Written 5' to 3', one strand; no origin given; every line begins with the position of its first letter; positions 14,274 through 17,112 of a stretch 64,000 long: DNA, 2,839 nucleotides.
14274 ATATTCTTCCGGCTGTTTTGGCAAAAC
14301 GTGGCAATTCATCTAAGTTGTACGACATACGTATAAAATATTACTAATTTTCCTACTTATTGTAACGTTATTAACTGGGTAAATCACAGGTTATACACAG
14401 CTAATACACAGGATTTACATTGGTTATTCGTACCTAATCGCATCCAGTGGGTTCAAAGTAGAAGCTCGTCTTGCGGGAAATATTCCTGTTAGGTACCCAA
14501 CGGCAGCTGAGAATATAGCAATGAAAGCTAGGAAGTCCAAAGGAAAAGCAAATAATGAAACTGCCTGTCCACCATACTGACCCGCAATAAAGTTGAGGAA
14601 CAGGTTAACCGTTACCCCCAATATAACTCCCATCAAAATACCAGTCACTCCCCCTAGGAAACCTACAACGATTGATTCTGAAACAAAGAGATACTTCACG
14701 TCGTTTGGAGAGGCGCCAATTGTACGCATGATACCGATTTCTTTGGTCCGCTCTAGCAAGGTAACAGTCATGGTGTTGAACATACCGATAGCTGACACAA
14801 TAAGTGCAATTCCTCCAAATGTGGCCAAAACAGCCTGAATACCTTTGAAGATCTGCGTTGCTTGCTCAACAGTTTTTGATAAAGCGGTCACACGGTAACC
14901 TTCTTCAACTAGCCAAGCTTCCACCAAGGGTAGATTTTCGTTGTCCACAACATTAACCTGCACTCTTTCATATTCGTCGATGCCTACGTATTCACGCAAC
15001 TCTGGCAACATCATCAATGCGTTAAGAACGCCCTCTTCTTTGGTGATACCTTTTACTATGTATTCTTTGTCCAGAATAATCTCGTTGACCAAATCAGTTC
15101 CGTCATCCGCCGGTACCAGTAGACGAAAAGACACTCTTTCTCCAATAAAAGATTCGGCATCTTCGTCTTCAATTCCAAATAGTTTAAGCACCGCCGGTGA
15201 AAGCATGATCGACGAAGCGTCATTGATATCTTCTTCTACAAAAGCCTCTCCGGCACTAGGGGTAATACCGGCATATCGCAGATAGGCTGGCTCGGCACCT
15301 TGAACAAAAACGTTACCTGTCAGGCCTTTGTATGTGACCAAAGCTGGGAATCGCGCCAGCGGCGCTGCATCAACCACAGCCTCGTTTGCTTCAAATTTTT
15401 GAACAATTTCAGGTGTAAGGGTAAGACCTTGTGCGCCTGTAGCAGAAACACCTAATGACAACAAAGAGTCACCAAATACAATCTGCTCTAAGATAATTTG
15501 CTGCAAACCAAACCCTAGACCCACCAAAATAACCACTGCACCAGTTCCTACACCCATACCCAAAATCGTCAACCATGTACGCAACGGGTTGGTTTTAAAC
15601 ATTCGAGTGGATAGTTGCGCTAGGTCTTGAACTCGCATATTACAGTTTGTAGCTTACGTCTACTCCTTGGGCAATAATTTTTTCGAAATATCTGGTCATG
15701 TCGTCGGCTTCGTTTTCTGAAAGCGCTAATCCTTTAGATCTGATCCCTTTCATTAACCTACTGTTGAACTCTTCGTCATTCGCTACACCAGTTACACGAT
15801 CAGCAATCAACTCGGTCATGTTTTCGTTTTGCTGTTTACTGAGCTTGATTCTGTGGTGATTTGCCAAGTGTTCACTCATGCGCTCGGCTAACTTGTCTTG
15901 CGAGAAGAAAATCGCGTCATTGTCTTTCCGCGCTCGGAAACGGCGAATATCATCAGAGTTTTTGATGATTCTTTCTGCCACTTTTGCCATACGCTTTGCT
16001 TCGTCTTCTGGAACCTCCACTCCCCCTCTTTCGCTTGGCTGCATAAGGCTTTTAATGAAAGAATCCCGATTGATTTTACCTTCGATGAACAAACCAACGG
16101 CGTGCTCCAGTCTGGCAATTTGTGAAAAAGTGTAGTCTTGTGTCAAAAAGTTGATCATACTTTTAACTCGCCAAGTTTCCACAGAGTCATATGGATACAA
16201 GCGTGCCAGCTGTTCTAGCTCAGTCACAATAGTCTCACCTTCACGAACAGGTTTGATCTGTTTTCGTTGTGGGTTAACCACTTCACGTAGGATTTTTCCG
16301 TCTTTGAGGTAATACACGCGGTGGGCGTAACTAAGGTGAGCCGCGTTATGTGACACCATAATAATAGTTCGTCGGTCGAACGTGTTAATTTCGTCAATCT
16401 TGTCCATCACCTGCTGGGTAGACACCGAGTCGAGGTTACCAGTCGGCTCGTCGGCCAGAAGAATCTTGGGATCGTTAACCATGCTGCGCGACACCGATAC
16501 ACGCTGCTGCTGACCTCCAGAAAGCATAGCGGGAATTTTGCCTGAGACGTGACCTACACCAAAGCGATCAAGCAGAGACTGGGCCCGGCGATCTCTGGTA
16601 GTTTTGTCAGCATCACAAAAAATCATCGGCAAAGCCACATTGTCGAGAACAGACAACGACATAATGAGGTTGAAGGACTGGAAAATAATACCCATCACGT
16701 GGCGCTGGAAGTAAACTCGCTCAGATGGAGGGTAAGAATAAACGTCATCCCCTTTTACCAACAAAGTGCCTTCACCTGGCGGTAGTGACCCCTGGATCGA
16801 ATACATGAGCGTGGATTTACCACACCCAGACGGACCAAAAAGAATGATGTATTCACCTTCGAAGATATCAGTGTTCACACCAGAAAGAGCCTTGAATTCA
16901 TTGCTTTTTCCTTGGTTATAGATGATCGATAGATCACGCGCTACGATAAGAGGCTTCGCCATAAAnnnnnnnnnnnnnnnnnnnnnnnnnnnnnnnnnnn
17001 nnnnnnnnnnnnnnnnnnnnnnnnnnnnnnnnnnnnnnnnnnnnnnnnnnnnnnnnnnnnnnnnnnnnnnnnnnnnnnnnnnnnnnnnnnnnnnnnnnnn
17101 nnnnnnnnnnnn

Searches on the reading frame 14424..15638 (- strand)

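Call 15: search_protein_families(library=pfam, proteins=[window:14424-15638:-], max_evalue=0.001)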
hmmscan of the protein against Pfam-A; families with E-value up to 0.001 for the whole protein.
window:14424-15638:- (404 aa): 2 families
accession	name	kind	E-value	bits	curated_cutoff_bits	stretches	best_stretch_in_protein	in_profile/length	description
PF12704.14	MacB_PCD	-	1.6e-16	61.7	27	1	21-241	1-202/207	MacB-like periplasmic core domain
PF02687.27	FtsX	-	3.4e-16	59.8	25.5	1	273-397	2-120/120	FtsX-like permease C-terminal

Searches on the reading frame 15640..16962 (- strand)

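Call 16: search_protein_families(library=pfam, proteins=[window:15640-16962:-], max_evalue=0.001)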
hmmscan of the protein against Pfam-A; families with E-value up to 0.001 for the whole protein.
window:15640-16962:- (440 aa): 1 family
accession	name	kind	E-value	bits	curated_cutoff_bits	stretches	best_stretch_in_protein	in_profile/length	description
PF00005.33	ABC_tran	-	1e-30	107.6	25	1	26-174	1-136/137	ABC transporter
